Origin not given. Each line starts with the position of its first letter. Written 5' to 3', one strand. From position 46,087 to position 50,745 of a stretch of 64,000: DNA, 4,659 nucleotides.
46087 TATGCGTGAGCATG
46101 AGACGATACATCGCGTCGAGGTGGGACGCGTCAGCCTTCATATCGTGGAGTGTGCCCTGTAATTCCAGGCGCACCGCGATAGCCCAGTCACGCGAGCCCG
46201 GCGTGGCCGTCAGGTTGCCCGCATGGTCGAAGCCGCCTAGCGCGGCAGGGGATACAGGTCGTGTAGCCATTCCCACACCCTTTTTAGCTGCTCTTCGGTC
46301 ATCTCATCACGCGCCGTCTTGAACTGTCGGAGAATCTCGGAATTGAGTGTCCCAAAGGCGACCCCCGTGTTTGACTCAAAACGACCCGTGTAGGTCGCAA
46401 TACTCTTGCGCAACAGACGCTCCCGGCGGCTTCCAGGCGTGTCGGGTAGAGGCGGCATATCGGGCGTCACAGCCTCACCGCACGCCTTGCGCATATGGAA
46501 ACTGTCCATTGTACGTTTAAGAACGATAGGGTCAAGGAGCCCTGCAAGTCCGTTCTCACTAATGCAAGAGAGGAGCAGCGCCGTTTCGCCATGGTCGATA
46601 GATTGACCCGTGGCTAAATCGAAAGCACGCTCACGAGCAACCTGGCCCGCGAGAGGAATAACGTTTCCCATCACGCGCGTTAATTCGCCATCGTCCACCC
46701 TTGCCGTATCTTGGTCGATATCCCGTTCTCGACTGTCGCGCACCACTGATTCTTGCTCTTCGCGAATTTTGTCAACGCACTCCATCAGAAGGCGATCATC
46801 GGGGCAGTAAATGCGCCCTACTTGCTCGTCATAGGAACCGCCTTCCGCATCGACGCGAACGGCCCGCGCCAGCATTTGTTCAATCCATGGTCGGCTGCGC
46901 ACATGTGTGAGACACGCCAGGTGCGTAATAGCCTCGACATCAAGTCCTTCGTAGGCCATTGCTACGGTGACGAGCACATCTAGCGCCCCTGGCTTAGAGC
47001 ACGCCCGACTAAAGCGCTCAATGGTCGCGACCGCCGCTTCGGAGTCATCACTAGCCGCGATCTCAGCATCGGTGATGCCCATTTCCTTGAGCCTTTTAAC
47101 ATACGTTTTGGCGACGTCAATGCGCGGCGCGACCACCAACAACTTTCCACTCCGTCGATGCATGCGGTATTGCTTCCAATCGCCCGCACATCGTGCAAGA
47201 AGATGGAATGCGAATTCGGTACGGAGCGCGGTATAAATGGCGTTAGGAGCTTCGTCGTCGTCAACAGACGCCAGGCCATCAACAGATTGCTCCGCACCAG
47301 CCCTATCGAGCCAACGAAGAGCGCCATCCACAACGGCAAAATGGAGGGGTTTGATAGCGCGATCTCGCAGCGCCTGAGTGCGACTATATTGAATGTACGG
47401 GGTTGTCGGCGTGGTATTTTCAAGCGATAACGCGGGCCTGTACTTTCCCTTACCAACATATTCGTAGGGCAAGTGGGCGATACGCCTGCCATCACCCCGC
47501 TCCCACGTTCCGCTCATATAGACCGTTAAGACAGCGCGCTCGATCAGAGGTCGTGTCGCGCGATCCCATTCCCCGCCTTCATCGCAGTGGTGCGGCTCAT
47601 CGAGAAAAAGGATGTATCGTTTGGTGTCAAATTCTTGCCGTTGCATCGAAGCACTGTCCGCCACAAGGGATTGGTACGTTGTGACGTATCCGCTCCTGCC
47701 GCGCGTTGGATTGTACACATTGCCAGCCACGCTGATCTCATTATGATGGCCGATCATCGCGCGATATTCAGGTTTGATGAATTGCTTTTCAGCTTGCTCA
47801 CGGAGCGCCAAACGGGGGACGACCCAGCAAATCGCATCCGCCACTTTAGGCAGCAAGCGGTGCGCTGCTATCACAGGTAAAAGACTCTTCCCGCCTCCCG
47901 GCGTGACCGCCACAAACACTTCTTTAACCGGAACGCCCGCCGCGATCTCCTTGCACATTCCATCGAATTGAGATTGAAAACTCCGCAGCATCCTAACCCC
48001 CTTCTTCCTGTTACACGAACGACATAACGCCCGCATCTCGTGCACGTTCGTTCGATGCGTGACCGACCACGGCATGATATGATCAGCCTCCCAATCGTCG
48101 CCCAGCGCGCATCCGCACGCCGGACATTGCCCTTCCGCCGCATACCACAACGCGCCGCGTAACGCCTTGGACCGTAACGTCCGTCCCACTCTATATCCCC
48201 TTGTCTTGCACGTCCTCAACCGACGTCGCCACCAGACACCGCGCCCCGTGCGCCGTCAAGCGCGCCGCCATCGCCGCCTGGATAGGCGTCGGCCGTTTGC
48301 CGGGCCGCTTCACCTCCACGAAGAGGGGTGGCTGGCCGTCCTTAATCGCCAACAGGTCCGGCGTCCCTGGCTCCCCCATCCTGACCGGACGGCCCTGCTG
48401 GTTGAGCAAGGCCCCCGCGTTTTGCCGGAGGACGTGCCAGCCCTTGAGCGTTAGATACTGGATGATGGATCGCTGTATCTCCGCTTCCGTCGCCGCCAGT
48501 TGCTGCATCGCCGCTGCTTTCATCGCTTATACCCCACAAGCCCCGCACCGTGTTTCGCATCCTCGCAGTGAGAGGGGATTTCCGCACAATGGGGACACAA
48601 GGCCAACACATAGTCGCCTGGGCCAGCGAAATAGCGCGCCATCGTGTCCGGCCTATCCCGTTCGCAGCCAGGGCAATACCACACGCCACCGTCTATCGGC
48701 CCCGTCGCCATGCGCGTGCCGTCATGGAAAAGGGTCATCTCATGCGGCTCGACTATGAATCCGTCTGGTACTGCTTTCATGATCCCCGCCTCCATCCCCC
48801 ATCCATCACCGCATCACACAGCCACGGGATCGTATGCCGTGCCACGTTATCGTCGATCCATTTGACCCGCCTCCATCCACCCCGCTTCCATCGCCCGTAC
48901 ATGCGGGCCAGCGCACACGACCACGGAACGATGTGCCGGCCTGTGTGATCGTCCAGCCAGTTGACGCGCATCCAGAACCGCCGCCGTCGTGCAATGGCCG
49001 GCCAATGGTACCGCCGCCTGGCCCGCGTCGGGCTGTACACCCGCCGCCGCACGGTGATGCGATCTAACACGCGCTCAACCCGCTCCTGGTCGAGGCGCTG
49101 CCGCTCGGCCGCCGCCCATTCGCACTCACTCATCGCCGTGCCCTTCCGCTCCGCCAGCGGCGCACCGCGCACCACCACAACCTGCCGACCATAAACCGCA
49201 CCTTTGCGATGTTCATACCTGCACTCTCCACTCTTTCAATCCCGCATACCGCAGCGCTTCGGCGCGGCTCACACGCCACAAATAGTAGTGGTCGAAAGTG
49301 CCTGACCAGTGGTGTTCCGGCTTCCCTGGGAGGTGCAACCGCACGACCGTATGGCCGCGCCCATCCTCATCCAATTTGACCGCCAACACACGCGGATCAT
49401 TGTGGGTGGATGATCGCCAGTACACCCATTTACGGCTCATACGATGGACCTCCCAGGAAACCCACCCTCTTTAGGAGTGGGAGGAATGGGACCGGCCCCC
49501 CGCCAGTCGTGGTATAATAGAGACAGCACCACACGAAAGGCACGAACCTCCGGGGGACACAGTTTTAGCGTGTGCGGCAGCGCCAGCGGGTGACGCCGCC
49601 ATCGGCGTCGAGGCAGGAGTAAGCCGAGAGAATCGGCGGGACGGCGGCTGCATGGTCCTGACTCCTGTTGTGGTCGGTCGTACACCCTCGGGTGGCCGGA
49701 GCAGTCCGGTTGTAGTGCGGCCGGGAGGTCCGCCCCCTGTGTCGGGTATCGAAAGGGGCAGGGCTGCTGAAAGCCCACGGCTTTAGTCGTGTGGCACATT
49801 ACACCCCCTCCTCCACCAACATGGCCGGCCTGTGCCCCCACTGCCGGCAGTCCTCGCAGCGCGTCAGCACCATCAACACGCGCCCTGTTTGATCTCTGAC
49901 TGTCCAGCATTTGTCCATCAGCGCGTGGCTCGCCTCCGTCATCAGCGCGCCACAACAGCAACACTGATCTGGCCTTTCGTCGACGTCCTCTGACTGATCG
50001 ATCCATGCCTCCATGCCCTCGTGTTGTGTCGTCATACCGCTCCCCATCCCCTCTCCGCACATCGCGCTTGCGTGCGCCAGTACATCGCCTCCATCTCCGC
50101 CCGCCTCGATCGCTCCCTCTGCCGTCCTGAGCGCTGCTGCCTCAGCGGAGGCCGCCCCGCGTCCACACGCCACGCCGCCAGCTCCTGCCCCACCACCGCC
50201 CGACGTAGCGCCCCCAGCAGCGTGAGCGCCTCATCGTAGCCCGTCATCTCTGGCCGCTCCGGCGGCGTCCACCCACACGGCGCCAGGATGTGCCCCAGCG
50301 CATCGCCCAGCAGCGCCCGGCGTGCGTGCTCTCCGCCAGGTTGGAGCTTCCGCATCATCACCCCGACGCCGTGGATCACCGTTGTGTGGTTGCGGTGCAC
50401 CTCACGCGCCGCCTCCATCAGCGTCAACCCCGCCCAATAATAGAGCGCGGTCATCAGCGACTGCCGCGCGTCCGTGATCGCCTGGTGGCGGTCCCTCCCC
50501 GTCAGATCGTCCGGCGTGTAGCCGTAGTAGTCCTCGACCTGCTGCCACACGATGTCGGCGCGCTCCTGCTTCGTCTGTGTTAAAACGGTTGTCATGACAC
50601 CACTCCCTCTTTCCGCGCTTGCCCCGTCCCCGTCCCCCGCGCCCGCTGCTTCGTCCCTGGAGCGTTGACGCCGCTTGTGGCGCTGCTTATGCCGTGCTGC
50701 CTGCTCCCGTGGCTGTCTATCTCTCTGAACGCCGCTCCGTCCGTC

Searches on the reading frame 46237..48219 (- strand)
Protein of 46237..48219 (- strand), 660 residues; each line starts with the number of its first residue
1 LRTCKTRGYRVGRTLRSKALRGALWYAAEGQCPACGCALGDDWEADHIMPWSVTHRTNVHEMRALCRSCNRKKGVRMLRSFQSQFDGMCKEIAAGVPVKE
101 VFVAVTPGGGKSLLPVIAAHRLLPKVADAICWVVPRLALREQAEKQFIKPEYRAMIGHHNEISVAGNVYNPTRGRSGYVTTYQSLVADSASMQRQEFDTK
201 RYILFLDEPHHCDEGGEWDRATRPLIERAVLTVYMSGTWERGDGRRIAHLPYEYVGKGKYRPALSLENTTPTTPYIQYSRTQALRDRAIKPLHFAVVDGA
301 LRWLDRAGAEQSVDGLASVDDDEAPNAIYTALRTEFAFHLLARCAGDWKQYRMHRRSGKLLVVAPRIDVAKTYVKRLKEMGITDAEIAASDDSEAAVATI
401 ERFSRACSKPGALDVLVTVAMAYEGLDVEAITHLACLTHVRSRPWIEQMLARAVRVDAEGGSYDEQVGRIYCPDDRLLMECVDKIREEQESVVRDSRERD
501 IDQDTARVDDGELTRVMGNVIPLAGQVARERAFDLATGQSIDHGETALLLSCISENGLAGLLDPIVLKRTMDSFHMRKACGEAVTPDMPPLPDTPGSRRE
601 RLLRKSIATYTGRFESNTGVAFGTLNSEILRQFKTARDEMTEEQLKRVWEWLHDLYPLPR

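Call 40: search_protein_families(library=pfam, proteins=[window:46237-48219:-], max_evalue=0.001)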
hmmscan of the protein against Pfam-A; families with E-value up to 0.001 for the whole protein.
window:46237-48219:- (660 aa): 6 families
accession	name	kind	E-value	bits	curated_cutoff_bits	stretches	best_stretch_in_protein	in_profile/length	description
PF04851.21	ResIII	-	3.6e-12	47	22.5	1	99-240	24-163/164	Type III restriction enzyme, res subunit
PF01844.29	HNH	-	7.7e-07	29.6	21.4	1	32-75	1-46/47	HNH endonuclease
PF14279.12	HNH_5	-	7.8e-06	26.2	27.5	1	32-85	1-55/56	HNH endonuclease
PF00271.37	Helicase_C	-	3.2e-05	24.6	23.5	1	354-456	12-109/110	Helicase conserved C-terminal domain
PF00270.35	DEAD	-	0.00029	21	26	0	99-239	15-160/167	DEAD/DEAH box helicase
PF18766.7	SWI2_SNF2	-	0.00099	19.3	26.7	0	106-215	26-133/221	SWI2/SNF2 ATPase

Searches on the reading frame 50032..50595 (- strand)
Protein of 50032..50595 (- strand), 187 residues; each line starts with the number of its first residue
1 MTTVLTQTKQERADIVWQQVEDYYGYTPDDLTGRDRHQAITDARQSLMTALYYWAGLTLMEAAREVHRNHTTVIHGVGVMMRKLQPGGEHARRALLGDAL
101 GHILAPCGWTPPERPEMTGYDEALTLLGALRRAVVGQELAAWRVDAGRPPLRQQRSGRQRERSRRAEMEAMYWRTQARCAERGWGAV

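Call 40: search_protein_families(library=pfam, proteins=[window:50032-50595:-], max_evalue=0.001)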
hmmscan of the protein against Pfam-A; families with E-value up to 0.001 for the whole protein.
window:50032-50595:- (187 aa): 1 family
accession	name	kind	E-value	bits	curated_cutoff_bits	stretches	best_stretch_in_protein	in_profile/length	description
PF08299.17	Bac_DnaA_C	-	3.6e-11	43.4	31.5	1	16-77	4-66/69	Bacterial dnaA protein helix-turn-helix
